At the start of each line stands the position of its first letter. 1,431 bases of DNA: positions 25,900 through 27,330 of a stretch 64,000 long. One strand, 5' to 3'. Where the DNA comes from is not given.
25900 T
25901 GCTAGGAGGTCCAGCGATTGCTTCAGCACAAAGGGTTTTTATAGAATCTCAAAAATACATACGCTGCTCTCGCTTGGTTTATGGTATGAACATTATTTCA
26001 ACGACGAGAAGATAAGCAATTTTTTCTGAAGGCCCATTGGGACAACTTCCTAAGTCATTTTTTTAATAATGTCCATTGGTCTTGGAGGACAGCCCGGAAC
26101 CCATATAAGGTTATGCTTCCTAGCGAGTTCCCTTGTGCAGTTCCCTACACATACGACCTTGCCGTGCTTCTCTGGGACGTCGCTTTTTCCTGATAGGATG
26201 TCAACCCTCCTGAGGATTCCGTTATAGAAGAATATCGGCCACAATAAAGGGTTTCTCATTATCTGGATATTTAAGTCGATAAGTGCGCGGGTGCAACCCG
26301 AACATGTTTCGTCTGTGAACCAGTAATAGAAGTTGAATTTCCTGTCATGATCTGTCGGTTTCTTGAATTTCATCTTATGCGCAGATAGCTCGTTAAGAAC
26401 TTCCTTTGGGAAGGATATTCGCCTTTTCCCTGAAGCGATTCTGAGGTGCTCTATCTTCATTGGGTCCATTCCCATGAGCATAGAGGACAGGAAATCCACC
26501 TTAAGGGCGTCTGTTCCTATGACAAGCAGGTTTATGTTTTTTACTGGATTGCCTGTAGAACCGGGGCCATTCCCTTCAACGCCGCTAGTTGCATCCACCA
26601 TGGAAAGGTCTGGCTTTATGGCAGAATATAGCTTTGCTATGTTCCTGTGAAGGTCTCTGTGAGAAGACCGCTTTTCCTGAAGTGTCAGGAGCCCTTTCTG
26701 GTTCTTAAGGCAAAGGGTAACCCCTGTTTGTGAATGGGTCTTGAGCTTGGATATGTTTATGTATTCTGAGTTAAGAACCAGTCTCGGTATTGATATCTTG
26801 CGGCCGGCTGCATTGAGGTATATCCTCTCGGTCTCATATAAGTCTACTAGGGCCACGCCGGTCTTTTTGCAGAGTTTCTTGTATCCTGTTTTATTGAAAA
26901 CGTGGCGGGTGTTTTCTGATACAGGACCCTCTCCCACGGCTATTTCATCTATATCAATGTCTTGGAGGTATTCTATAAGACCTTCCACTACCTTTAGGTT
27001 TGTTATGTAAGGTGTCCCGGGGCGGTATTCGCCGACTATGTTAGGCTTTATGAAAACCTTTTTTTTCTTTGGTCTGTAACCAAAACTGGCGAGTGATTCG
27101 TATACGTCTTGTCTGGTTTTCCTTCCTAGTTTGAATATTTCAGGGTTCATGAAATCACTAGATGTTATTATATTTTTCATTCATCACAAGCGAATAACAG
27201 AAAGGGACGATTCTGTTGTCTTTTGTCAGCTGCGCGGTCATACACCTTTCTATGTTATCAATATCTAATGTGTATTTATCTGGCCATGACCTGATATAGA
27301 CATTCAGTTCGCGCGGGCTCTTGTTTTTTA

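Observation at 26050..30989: B12-radical-SAM, zinc-ribbon radical SAM and DUF362 form an overlapping three-gene operon, divergent from a SPASM radical SAM and two GT2s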

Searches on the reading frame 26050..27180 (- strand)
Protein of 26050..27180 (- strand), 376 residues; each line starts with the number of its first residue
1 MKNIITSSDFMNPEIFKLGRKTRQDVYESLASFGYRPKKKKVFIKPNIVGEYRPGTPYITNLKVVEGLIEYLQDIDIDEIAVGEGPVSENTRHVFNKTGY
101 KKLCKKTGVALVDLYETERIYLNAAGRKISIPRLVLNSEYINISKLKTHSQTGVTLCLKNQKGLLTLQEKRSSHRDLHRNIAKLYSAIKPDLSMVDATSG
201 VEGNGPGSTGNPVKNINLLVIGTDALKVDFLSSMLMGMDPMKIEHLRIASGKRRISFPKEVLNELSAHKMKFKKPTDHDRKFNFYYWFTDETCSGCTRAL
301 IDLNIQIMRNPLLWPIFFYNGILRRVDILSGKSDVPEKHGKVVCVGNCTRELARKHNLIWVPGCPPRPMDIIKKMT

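Call 3: search_protein_families(library=pfam, proteins=[window:26050-27180:-], max_evalue=0.01)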
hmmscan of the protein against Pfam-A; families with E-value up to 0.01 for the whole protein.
window:26050-27180:- (376 aa): 1 family
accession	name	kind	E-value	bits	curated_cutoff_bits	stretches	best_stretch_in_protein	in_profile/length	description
PF04015.17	DUF362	-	6e-43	147.7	24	1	42-230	1-196/200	Domain of unknown function (DUF362)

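Call 5: search_protein_families(library=ncbifam, proteins=[window:26050-27180:-], max_evalue=0.001)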
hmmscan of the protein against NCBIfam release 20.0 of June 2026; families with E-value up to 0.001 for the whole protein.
window:26050-27180:- (376 aa): 1 family
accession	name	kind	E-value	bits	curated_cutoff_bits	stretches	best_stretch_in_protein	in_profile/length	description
NF052623.1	Npun_F2552_fam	equivalog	5.1e-18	65.5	500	1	39-250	37-253/314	Npun_F2552 family protein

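Call 18: find_homologous_proteins(query=window:26050-27180:-, max_evalue=1e-10)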
Query window:26050-27180:- (376 aa): 90 proteins with E <= 1e-10 among 1876 candidates.
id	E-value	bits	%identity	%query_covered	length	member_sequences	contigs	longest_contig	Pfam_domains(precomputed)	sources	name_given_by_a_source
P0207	1.3e-254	862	100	100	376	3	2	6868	PF04015.18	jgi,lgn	-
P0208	8.5e-182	622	72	97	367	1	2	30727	PF04015.18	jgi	-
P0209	1.4e-170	585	68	97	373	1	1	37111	PF04015.18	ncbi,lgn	-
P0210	5.0e-151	521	57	98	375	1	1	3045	PF04015.18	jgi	jgi:uncharacterized protein (DUF362 family)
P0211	1.3e-150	520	57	100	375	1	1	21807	PF04015.18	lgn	-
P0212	1.6e-134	467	55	97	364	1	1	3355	PF04015.18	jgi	jgi:uncharacterized protein (DUF362 family)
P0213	7.8e-113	395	49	97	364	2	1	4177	PF04015.18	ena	-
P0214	9.7e-109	382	47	97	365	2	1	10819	PF04015.18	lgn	-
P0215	8.2e-108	379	48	95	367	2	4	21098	PF04015.18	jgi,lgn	-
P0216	1.5e-105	371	47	95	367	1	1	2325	PF04015.18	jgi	jgi:uncharacterized protein (DUF362 family)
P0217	4.9e-105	370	47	95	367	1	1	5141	PF04015.18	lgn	-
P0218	8.2e-104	366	45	96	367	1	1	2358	PF04015.18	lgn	-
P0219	5.4e-103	363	45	95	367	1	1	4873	PF04015.18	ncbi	-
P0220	5.9e-103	363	48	95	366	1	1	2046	PF04015.18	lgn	-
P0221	1.9e-101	358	44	96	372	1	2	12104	PF04015.18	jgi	jgi:uncharacterized protein (DUF362 family)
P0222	1.2e-98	349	43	97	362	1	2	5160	PF04015.18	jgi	-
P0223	1.0e-94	336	48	86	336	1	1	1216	PF04015.18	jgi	-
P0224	3.0e-90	321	43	94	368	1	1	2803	PF04015.18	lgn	-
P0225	4.9e-90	320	45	84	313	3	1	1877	PF04015.18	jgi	jgi:uncharacterized protein (DUF362 family)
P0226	5.8e-90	320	43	93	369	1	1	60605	PF04015.18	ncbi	ncbi:MAG: DUF362 domain-containing protein [Candidatus Woesearchaeota archaeon]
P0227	6.1e-90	320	43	94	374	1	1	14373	PF04015.18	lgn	-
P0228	6.5e-89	317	44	95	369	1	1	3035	PF04015.18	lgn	-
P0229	2.0e-79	285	40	96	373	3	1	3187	PF04015.18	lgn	-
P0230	7.0e-71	257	37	94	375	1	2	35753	PF04015.18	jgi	-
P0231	2.1e-66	243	39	93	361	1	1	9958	PF04015.18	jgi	jgi:uncharacterized protein (DUF362 family)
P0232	7.1e-66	241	38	93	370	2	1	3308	PF04015.18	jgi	-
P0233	4.2e-64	235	37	95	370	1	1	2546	PF04015.18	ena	-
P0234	6.7e-62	228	36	94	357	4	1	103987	PF04015.18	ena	-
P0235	5.9e-60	221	36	90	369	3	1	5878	PF04015.18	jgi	-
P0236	1.5e-57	214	36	93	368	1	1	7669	PF04015.18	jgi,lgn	-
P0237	3.2e-57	212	38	93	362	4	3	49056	PF04015.18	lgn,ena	-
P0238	7.5e-57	211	39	93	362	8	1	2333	PF04015.18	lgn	-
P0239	8.0e-56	208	36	92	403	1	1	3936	PF04015.18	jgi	jgi:uncharacterized protein (DUF362 family)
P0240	3.0e-55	206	36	92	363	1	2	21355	PF04015.18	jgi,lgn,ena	-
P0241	1.1e-54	204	35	94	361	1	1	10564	PF04015.18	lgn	-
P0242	6.2e-54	202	34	98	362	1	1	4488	PF04015.18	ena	-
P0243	7.0e-53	198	34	98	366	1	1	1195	PF04015.18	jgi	jgi:uncharacterized protein (DUF362 family)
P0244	7.6e-52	195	36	96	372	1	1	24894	PF04015.18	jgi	jgi:uncharacterized protein (DUF362 family)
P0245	1.4e-51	194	35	93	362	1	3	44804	PF04015.18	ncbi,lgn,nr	ncbi:MAG: DUF362 domain-containing protein [Chloroflexi bacterium]|nr:DUF362 domain-containing prote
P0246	9.4e-51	191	33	90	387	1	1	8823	PF04015.18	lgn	-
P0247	1.3e-50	191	37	93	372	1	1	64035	PF04015.18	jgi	-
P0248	4.5e-50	189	37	90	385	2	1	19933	PF04015.18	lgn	-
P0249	6.8e-50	188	35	94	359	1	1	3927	PF04015.18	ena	-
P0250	1.5e-49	187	35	93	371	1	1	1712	PF04015.18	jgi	jgi:uncharacterized protein (DUF362 family)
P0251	1.7e-49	187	34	94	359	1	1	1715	PF04015.18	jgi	jgi:uncharacterized protein (DUF362 family)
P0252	2.1e-47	180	34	93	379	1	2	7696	PF04015.18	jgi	jgi:uncharacterized protein (DUF362 family)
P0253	2.1e-47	180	35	92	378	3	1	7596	PF04015.18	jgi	jgi:uncharacterized protein (DUF362 family)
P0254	1.0e-46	178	33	94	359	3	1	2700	PF04015.18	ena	-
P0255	1.5e-46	177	33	94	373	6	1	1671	PF04015.18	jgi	jgi:uncharacterized protein (DUF362 family)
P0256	1.8e-46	177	34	92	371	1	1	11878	PF04015.18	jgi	jgi:uncharacterized protein (DUF362 family)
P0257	8.8e-46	175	34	92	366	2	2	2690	PF04015.18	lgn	-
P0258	6.0e-45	172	34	91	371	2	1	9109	PF04015.18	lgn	-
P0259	6.6e-44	169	33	92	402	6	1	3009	PF04015.18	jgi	jgi:uncharacterized protein (DUF362 family)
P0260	5.7e-43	166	34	92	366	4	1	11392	PF04015.18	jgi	-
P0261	1.7e-41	161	33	82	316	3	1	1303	PF04015.18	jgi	jgi:uncharacterized protein (DUF362 family)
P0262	8.4e-41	158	32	96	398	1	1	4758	PF04015.18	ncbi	ncbi:MAG: DUF362 domain-containing protein [Candidatus Thorarchaeota archaeon]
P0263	9.0e-41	158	33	97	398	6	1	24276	PF04015.18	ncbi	ncbi:MAG: DUF362 domain-containing protein [Candidatus Thorarchaeota archaeon]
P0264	8.0e-40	155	36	70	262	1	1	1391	PF04015.18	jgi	-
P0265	3.2e-38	150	32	93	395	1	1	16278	PF04015.18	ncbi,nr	ncbi:MAG: DUF362 domain-containing protein [Candidatus Lokiarchaeota archaeon]|nr:DUF362 domain-cont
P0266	1.8e-36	144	30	96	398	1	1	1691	PF04015.18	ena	-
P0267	3.5e-36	143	31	94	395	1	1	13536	PF04015.18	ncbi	-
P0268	4.7e-35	139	31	91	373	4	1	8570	PF04015.18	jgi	-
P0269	2.3e-34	137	31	89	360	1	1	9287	PF04015.18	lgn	-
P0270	9.8e-34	135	30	90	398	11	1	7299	PF04015.18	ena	-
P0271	7.4e-33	132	34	93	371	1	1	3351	PF04015.18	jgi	jgi:uncharacterized protein (DUF362 family)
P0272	3.1e-32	130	30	89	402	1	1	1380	PF04015.18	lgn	-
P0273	5.9e-32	129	30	95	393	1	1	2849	PF04015.18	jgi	jgi:uncharacterized protein (DUF362 family)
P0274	1.1e-29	122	35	56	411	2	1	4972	PF04015.18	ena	-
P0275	7.6e-29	119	29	88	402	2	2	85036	PF04015.18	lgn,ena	-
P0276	4.2e-28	117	37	59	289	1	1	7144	PF04015.18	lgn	-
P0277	1.7e-27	115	30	90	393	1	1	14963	PF04015.18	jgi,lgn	jgi:uncharacterized protein (DUF362 family)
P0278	2.4e-27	114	30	88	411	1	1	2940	PF04015.18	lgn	-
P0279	4.1e-27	113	32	66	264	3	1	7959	PF04015.18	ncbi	ncbi:MAG: DUF362 domain-containing protein, partial [Promethearchaeota archaeon]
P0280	3.0e-25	107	32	64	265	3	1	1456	PF04015.18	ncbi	ncbi:hypothetical protein LCGC14_2538820, partial [marine sediment metagenome]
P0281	1.4e-21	95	26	88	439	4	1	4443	PF04015.18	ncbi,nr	ncbi:MAG: DUF362 domain-containing protein [Deltaproteobacteria bacterium]|nr:DUF362 domain-containi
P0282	3.0e-21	94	28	89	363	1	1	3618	PF04015.18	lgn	-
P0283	8.9e-19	86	26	93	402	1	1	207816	PF04015.18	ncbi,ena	-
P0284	1.0e-18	86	33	65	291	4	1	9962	PF04015.18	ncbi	-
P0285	4.4e-18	84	29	94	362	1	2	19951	PF04015.18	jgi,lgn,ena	-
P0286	6.8e-18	83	32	90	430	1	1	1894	PF04015.18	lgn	-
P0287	1.7e-17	82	33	60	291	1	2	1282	PF04015.18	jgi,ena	-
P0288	1.7e-16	78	30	73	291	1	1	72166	PF04015.18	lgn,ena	-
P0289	2.3e-16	78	30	71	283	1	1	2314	PF04015.18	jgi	jgi:uncharacterized protein (DUF362 family)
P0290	7.3e-16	76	32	64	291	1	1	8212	PF04015.18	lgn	-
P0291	1.8e-15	75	28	58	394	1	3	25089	PF04015.18,PF12837.13,PF00037.33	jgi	jgi:uncharacterized protein (DUF362 family)/Pyruvate/2-oxoacid:ferredoxin oxidoreductase delta subun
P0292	1.2e-13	69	29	64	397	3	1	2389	PF04015.18,PF12837.13,PF00037.33,PF12838.13,PF13183.12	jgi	jgi:uncharacterized protein (DUF362 family)/Pyruvate/2-oxoacid:ferredoxin oxidoreductase delta subun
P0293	1.7e-13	69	28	60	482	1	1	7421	PF04015.18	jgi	-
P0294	4.8e-13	67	29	59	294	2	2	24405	PF04015.18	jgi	jgi:uncharacterized protein (DUF362 family)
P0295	5.9e-13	67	32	60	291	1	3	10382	PF04015.18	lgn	-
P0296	2.0e-11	62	27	64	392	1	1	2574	PF14697.12,PF04015.18,PF00037.33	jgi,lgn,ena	-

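Call 21: search_solved_structures(query=window:26050-27180:-, max_evalue=1)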
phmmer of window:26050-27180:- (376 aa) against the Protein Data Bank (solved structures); distinct sequences matched with E-value up to 1: 2.
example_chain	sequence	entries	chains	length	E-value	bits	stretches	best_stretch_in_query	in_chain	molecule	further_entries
2bdq_A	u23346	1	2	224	0.075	15.3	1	54-102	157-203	copper homeostasis protein CutC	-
9e6e_D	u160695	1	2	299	0.39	13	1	147-273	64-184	Zinc finger protein FZF1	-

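Call 32: find_related_loci(query=A1, collection=genome_contigs, flank=10000)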
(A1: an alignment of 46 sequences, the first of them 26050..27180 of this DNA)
Query A1 (376 aa) in genome_contigs; peptide patterns used: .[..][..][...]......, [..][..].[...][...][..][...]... (x = any residue, [..] = any of these).
600 stretches matched a pattern (row limit reached: there are more); 483 encode a relative of the query (tblastn E <= 1e-3); the best 80 are kept; 80 distinct loci.
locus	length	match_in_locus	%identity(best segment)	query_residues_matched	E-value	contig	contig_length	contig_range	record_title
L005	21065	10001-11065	43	25-375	1e-94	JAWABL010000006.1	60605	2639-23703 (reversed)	MAG: Candidatus Woesearchaeota archaeon isolate JZ-4_201808_bins_108 JZ-4_201808_bins_108_scaffold_6, whole genome shotg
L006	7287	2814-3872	40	19-372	1e-87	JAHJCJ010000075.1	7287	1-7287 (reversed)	MAG: Candidatus Omnitrophota bacterium isolate Modern_marine.mb.300 Modern_marine.mb.300_k141_1524121, whole genome shot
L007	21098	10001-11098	41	13-375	3e-85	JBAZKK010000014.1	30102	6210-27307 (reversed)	MAG: Candidatus Omnitrophota bacterium isolate SO_2017_LW4_141 scaffold_543_c3_LW137-91_2017, whole genome shotgun seque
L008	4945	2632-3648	40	25-366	1e-83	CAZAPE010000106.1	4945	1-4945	MAG TPA_asm: uncultured Planctomycetia bacterium isolate SRP256446_co1_212 genome assembly, contig: NODE_12567_length_49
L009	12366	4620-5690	37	24-372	1e-67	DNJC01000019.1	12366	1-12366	MAG TPA_asm: Geobacter sp. isolate UBA9964 contig_9343, whole genome shotgun sequence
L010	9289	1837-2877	37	39-376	1e-66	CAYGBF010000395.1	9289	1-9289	MAG TPA_asm: uncultured Eubacteriales bacterium isolate ERP108616_co1_39 genome assembly, contig: k119_1210797, whole ge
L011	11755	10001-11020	37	26-371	3e-64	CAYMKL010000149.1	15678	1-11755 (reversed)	MAG TPA_asm: uncultured Anaerolineae bacterium isolate SRP167671_co1_184 genome assembly, contig: NODE_4382_length_15678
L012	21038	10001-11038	38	24-373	3e-64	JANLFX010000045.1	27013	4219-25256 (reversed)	MAG: Anaerolineae bacterium isolate A05DMB24 NODE_45_length_27013_cov_9.959344, whole genome shotgun sequence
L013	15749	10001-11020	39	26-371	1e-64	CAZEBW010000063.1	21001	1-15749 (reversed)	MAG TPA_asm: uncultured Anaerolineae bacterium isolate binchicken_co17_112 genome assembly, contig: NODE_6396_length_210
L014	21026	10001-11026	37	39-375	7e-63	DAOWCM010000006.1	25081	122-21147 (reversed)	MAG TPA_asm: Candidatus Eisenbacteria bacterium isolate CSMAG_1887 CSMAG_1887_k141_2152804_length_25081_cov_15.1188, who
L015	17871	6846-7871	37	39-375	2e-62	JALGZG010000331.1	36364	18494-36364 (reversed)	MAG: bacterium isolate SY70-5-8_Bin_20 SY70-5-8_Bin_20_scaffold_1075, whole genome shotgun sequence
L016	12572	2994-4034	35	22-372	2e-62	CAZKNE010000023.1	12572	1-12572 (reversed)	MAG TPA_asm: uncultured bacterium isolate binchicken_co100_121 genome assembly, contig: NODE_8036_length_12572_cov_3.903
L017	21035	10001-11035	38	30-376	6e-62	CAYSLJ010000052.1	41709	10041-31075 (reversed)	MAG TPA_asm: uncultured Synergistia bacterium isolate SRP239243_co1_332 genome assembly, contig: NODE_1152_length_41709_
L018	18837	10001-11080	37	15-376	1e-65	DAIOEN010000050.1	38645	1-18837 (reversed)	MAG TPA_asm: Vulcanimicrobiota bacterium isolate CTOTU7676 NODE_1870_length_38645_cov_27.379658, whole genome shotgun se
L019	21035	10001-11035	36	39-375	1e-61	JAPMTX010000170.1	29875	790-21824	MAG: Candidatus Methanoperedens sp. isolate LC 1 LC_0.1_scaffold_655, whole genome shotgun sequence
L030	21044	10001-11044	34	37-376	8e-59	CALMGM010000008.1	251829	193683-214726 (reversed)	MAG TPA_asm: uncultured bacterium isolate SRR6284162_bin.43_CONCOCT_v1.1_MAG genome assembly, contig: ERZ795126.14, whol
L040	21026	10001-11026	33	39-375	1e-54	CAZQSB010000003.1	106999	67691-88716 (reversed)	MAG TPA_asm: uncultured bacterium isolate SRP332253_co2_189 genome assembly, contig: NODE_116_length_106999_cov_5.367837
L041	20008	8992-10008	36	26-366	3e-54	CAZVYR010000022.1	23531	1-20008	MAG TPA_asm: uncultured Leptospirales bacterium isolate binchicken_co129_857 genome assembly, contig: NODE_5966_length_2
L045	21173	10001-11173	32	19-375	4e-53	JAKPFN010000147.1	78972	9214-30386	MAG: Armatimonadota bacterium isolate JPMR_metabat.12_sub k141_261743, whole genome shotgun sequence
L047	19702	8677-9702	31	39-375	1e-52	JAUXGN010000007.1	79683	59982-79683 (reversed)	MAG: Candidatus Eisenbacteria bacterium isolate CSMAG_2930 CSMAG_2930_k117_7768262_length_79683_cov_16.0000, whole genom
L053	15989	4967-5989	32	40-375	2e-51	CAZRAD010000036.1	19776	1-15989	MAG TPA_asm: uncultured bacterium isolate binchicken_co334_58 genome assembly, contig: NODE_4700_length_19776_cov_4.8266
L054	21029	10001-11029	32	38-375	5e-50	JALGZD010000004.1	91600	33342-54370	MAG: bacterium isolate SY70-5-12_Bin_1 SY70-5-12_Bin_1_scaffold_13, whole genome shotgun sequence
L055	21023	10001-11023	32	40-375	5e-50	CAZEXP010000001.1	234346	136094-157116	MAG TPA_asm: uncultured bacterium isolate binchicken_co171_66 genome assembly, contig: NODE_1_length_234346_cov_18.50828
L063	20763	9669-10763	33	14-372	4e-47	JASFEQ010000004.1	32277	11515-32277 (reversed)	MAG: Desulfobacteraceae bacterium isolate D0606M12metaG_Bin_56 D0606M12metaG_FD_scaffold_202_c1, whole genome shotgun se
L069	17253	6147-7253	30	40-375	9e-46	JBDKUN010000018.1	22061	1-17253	MAG: Armatimonadota bacterium isolate 8_bin.138 c_000000441960, whole genome shotgun sequence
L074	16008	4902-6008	31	40-375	5e-44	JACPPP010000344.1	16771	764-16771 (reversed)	MAG: Armatimonadetes bacterium isolate NC_groundwater_630_Ag_B-0.1um_56_30 B_1_S1_Biohub_coassembly_k141_5397867, whole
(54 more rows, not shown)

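Call 38: search_protein_families(library=pfam, proteins=[L047:12550-13494:+, L054:8790-9905:+, L010:4792-6198:+, L074:1317-2477:+, L069:4994-5968:+, L053:6008-6847:+, L063:6762-8684:-, L047:5830-6555:+, L011:9100-9924:+, L054:11887-12891:+], max_evalue=0.0001)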
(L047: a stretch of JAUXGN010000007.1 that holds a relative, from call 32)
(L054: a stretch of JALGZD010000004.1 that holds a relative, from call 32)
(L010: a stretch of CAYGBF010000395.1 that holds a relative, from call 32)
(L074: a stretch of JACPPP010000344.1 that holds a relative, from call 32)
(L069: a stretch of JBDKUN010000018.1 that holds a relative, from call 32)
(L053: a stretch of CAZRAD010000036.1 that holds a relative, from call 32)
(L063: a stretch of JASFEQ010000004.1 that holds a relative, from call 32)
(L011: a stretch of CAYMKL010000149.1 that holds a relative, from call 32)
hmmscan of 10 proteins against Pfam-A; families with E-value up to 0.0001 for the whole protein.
L047:12550-13494:+ (314 aa): 1 family
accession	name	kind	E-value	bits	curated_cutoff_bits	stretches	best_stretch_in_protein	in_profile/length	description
PF00535.33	Glycos_transf_2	-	7.1e-32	111.1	23.3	1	4-165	1-166/168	Glycosyl transferase family 2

L054:8790-9905:+ (371 aa): 2 families
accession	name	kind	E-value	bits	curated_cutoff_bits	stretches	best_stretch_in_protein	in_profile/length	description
PF04055.27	Radical_SAM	-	9.9e-12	45.8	29.5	1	29-191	1-165/166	Radical SAM superfamily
PF13186.11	SPASM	-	8.2e-08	32.9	21.5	1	273-331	1-66/67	Iron-sulfur cluster-binding domain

L010:4792-6198:+ (468 aa): 2 families
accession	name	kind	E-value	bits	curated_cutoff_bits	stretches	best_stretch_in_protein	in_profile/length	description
PF04055.27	Radical_SAM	-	5.3e-29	102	29.5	1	205-367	1-166/166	Radical SAM superfamily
PF02310.24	B12-binding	-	6.4e-23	81.3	32.1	1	24-138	8-120/121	B12 binding domain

L074:1317-2477:+ (386 aa): 4 families
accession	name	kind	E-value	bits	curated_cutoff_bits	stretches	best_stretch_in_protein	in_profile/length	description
PF13692.12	Glyco_trans_1_4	-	2e-27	96.6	27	1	206-345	2-139/142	Glycosyl transferases group 1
PF00534.26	Glycos_transf_1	-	4.6e-24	85.3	26.4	1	193-359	3-170/172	Glycosyl transferases group 1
PF13439.12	Glyco_transf_4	-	4.7e-09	36.9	28.5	1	20-167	2-150/170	Glycosyltransferase Family 4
PF13579.12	Glyco_trans_4_4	-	4.8e-08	33.9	29.7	1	20-165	1-142/158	Glycosyl transferase 4-like domain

L069:4994-5968:+ (324 aa): 8 families
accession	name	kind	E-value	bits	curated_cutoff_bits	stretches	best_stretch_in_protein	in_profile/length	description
PF01370.27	Epimerase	-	3.4e-42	144.9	20.9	1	3-224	1-240/240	NAD dependent epimerase/dehydratase family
PF01073.25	3Beta_HSD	-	4.6e-27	95.2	22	1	4-246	1-272/280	3-beta hydroxysteroid dehydrogenase/isomerase family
PF16363.11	GDP_Man_Dehyd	-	1.5e-24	87.6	27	1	4-314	1-332/332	GDP-mannose 4,6 dehydratase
PF13460.12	NAD_binding_10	-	7.6e-22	78.5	27.2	1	7-165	1-146/184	NAD(P)H-binding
PF04321.23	RmlD_sub_bind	-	2.4e-20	73.2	27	1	1-250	1-237/287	RmlD substrate binding domain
PF07993.18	NAD_binding_4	-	9.2e-18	64.8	20.1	2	53-167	77-209/258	Male sterility protein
PF05368.20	NmrA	-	1.6e-16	61.2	27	1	2-73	4-78/298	NmrA-like family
PF02719.21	Polysacc_synt_2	-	4.4e-06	26.5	20.2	1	3-114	1-129/293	Polysaccharide biosynthesis protein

L053:6008-6847:+ (279 aa): 0 families

L063:6762-8684:- (640 aa): 2 families
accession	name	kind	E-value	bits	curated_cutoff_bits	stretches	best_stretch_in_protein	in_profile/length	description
PF00501.34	AMP-binding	-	4.6e-67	226.9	29.9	1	14-431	3-384/384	AMP-binding enzyme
PF23562.2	AMP-binding_C_3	-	6e-05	23.9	20.8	0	472-609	6-123/124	AMP-binding enzyme C-terminal domain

L047:5830-6555:+ (241 aa): 2 families
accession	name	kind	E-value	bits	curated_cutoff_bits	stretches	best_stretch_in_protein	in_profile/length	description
PF12850.12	Metallophos_2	-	5.4e-18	65.9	27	1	1-205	1-153/154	Calcineurin-like phosphoesterase superfamily domain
PF00149.33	Metallophos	-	3e-14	54.3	21.5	1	1-124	1-117/191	Calcineurin-like phosphoesterase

L011:9100-9924:+ (274 aa): 1 family
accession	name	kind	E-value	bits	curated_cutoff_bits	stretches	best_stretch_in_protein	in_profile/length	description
PF00753.33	Lactamase_B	-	1.4e-28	100.7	22.7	1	26-199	5-194/196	Metallo-beta-lactamase superfamily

L054:11887-12891:+ (334 aa): 1 family
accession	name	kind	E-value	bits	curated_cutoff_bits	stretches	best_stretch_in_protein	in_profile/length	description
PF03706.18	LPG_synthase_TM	-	8.8e-42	144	33.4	1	8-309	2-302/302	Lysylphosphatidylglycerol synthase TM region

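Call 39: predict_structure(alignment_id=A1)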
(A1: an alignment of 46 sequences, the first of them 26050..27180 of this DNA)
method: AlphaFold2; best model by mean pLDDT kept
length: 376 residues; sequences in the alignment: 46
mean_pLDDT: 94.8   pTM: 0.92
mean pLDDT of the five models: 94.8, 93.9, 93.6, 93.4, 93.4
residues with pLDDT >= 90: 346; 70-90: 21; 50-70: 4; < 50: 5
segments of 3 or more residues with pLDDT < 50: 1-3
pLDDT, mean of each block of 10 residues (from residue 1): 53 97 98 98 97 96 99 98 94 98 99 98 90 98 98 97 95 94 97 98 89 98 98 98 98 97 98 95 94 92 92 92 94 94 96 97 95 92
secondary structure, 60 per line:
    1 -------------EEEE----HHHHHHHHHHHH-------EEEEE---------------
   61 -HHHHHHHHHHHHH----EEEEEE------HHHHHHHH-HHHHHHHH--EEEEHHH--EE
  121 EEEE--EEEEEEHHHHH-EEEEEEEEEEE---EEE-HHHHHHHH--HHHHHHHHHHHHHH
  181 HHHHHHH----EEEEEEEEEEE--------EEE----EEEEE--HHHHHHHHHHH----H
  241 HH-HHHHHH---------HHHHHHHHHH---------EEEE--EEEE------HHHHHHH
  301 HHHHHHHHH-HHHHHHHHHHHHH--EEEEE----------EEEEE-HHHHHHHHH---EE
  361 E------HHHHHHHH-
elements in order: E14-17 H22-33 E41-45 H62-74 E79-84 H91-98 H100-107 E110-113 E119-124 E127-132 H133-137 E139-149 E153-155 H157-164 H167-187 E192-202 E211-213 E218-222 H225-235 H244-249 H259-268 E278-281 E284-287 H294-309 H311-323 E326-330 E341-345 H347-355 E359-361 H368-375
